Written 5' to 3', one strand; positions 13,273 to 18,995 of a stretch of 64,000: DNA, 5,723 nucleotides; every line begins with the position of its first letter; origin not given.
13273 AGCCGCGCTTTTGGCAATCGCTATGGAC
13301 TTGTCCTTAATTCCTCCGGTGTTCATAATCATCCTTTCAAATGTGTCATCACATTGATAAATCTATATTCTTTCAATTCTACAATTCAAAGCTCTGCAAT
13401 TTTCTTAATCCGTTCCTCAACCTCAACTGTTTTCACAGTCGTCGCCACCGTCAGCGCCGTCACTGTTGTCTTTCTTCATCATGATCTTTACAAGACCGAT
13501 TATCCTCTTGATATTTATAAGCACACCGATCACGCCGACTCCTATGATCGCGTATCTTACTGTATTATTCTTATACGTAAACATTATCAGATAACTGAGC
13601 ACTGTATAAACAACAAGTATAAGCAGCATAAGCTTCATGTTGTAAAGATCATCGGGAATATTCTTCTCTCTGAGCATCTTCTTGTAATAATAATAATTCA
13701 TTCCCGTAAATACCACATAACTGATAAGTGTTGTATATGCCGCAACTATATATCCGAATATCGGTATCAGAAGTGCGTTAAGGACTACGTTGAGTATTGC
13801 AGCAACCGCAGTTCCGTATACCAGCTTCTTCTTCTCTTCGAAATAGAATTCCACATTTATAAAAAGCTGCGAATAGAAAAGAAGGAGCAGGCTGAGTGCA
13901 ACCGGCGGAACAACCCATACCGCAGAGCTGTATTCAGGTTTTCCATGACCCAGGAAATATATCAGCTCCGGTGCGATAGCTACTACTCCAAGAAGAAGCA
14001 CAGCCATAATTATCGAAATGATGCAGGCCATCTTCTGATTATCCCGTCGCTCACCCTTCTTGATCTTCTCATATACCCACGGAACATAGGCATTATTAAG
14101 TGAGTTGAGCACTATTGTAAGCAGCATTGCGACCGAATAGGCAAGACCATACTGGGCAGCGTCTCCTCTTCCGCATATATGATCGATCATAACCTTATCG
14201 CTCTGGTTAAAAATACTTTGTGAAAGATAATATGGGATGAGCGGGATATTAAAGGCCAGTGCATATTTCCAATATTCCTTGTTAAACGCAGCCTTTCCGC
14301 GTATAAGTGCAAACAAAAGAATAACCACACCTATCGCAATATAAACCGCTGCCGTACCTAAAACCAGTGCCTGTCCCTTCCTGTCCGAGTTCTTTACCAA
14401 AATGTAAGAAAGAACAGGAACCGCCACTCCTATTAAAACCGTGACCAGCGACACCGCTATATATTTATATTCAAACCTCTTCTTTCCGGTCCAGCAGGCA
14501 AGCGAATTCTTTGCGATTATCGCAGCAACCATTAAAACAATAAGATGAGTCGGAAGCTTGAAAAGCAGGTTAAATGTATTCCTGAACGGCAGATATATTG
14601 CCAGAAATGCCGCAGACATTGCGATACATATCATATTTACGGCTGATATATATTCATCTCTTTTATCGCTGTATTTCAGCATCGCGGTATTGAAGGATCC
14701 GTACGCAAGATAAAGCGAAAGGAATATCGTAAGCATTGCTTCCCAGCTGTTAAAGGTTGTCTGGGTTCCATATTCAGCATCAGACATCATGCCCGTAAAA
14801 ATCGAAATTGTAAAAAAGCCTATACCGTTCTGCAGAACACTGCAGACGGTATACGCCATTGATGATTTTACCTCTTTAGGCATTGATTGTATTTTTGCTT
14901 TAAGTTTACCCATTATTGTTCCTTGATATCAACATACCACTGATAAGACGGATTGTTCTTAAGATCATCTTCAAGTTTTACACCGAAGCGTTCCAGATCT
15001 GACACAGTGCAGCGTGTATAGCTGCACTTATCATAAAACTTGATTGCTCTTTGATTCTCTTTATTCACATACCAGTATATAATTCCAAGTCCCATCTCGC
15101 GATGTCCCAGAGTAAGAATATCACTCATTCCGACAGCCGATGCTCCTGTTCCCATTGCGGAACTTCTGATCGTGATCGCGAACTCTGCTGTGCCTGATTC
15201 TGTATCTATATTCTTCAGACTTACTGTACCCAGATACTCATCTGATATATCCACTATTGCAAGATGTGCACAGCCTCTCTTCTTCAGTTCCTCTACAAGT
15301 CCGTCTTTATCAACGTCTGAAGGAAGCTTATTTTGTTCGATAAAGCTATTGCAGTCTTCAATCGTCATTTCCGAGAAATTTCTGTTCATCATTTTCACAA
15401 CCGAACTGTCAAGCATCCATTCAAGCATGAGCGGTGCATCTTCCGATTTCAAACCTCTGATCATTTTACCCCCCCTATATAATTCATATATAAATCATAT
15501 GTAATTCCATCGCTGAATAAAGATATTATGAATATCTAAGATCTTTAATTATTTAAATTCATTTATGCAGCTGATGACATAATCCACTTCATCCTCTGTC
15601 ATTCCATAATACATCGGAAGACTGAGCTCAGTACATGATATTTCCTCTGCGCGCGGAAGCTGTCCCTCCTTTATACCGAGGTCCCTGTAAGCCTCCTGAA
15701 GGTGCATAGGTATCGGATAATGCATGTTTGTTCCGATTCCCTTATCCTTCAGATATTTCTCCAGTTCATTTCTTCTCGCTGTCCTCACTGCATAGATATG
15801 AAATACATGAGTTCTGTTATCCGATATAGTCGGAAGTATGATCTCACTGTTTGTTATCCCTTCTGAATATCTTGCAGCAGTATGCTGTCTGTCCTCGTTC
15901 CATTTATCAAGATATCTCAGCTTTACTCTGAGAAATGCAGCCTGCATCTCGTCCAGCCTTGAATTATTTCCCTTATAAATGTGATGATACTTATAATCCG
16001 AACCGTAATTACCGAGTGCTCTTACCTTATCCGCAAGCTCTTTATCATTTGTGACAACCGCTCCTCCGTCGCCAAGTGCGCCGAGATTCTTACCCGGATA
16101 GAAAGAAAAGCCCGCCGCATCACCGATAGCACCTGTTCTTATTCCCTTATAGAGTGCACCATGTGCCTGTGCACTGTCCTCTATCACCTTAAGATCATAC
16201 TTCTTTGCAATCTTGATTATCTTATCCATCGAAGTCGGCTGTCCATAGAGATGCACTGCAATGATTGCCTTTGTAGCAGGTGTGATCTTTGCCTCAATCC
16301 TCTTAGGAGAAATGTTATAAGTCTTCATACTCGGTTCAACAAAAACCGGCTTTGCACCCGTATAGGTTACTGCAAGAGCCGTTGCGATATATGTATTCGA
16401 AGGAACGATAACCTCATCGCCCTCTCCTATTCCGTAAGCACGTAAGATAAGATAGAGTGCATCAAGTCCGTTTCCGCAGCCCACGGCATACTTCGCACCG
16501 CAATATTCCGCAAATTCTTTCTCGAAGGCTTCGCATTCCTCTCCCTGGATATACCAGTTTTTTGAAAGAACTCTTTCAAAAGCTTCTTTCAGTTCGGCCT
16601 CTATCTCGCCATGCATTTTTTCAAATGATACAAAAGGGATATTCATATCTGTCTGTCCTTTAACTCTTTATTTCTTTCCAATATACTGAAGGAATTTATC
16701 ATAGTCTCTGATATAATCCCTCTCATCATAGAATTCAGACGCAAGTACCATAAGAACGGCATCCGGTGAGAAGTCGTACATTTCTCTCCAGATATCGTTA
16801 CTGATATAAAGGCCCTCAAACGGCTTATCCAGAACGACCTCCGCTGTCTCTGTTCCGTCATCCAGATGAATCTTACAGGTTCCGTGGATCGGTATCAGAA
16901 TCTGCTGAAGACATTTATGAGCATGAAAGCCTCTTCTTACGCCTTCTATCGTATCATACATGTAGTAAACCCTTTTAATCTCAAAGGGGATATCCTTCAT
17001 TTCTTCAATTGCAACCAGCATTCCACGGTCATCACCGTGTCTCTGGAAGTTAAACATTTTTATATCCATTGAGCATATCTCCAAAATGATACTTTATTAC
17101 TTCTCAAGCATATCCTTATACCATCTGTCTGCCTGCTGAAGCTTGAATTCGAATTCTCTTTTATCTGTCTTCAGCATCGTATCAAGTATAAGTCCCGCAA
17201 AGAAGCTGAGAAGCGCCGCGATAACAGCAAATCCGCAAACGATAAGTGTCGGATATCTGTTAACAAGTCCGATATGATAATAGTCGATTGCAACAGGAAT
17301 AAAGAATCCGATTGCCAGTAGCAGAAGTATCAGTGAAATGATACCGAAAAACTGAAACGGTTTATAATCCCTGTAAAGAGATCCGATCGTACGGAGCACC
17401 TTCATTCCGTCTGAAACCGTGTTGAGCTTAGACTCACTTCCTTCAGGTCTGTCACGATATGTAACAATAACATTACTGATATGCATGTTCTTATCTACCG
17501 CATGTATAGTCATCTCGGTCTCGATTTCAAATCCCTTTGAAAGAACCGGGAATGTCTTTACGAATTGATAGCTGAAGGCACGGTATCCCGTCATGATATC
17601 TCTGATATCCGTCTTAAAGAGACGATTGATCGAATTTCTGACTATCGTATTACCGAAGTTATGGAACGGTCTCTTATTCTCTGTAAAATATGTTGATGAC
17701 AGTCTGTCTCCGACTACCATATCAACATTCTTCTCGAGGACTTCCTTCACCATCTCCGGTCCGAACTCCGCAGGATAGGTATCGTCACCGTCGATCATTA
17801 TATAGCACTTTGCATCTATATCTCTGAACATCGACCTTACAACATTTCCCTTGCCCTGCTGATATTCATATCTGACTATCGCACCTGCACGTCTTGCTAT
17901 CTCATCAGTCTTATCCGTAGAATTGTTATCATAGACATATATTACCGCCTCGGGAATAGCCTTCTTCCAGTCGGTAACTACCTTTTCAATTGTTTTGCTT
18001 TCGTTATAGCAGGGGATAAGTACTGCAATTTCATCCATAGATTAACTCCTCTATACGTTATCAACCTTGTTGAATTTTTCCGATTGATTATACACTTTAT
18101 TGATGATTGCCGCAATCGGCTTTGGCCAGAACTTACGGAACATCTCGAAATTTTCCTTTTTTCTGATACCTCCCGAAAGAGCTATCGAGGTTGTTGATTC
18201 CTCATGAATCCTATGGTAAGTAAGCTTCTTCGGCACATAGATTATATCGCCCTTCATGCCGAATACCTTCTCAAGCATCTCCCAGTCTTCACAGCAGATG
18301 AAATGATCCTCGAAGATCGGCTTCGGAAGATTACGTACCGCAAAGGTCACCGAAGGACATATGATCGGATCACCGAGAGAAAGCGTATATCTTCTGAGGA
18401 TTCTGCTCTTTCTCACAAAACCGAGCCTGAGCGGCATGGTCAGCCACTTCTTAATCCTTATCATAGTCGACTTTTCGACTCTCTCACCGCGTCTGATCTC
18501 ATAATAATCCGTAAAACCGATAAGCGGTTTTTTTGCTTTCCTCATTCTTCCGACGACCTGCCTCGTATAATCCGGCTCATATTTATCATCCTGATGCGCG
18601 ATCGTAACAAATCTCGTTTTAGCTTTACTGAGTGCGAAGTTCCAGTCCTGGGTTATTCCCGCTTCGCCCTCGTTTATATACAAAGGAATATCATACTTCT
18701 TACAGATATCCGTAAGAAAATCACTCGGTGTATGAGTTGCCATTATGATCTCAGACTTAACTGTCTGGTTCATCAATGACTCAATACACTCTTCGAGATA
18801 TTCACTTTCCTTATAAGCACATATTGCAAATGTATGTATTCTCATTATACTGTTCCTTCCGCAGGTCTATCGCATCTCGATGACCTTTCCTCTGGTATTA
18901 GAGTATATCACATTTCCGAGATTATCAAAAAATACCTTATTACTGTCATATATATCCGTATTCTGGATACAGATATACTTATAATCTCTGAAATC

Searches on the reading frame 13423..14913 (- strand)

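Call 21: search_protein_families(library=pfam, proteins=[window:13423-14913:-], max_evalue=0.001)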
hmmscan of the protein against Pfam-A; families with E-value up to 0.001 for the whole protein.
window:13423-14913:- (496 aa): 3 families
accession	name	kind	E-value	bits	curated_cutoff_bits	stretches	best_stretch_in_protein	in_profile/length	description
PF01943.22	Polysacc_synt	-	1.5e-12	47.9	28.2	1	16-280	3-270/274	Polysaccharide biosynthesis protein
PF13440.11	Polysacc_synt_3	-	5e-06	26.4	23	1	60-319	19-281/293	Polysaccharide biosynthesis protein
PF03023.19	MurJ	-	0.00046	19.3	27.4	1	340-449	329-435/451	Lipid II flippase MurJ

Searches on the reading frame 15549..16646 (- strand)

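Call 21: search_protein_families(library=pfam, proteins=[window:15549-16646:-], max_evalue=0.001)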
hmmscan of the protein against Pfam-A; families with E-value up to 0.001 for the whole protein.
window:15549-16646:- (365 aa): 6 families
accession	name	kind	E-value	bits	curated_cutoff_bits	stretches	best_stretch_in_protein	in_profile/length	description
PF01041.23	DegT_DnrJ_EryC1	-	4.7e-120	401.5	19.8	1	15-361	3-359/360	DegT/DnrJ/EryC1/StrS aminotransferase family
PF01212.27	Beta_elim_lyase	-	2.2e-05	24.4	27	1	34-165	30-176/288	Beta-eliminating lyase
PF01053.26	Cys_Met_Meta_PP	-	3.6e-05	22.9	27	1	39-209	55-223/381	Cys/Met metabolism PLP-dependent enzyme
PF00155.27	Aminotran_1_2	-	5.3e-05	23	19.7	1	38-130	44-152/361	Aminotransferase class I and II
PF00266.25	Aminotran_5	-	0.00015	21.3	21.5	1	56-164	69-182/371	Aminotransferase class-V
PF01276.26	OKR_DC_1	-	0.00054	19.3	27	1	49-115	79-145/417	Orn/Lys/Arg decarboxylase, major domain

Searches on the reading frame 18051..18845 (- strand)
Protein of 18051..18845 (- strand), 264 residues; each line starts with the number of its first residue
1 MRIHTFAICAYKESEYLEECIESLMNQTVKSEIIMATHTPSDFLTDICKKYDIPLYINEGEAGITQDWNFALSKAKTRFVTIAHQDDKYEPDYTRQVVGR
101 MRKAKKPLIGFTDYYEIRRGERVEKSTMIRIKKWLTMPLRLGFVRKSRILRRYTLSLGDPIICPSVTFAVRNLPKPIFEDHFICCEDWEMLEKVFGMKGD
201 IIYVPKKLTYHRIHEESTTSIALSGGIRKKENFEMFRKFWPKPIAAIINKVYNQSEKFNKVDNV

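Call 22: search_protein_families(library=pfam, proteins=[window:18051-18845:-], max_evalue=0.001)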
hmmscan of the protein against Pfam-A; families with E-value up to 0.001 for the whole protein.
window:18051-18845:- (264 aa): 2 families
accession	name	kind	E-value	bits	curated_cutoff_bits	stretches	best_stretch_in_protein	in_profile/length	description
PF00535.33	Glycos_transf_2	-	1.2e-13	51.8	23.3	1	6-136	2-132/168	Glycosyl transferase family 2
PF13641.12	Glyco_tranf_2_3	-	1e-05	26.1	27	1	5-212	4-212/230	Glycosyltransferase like family 2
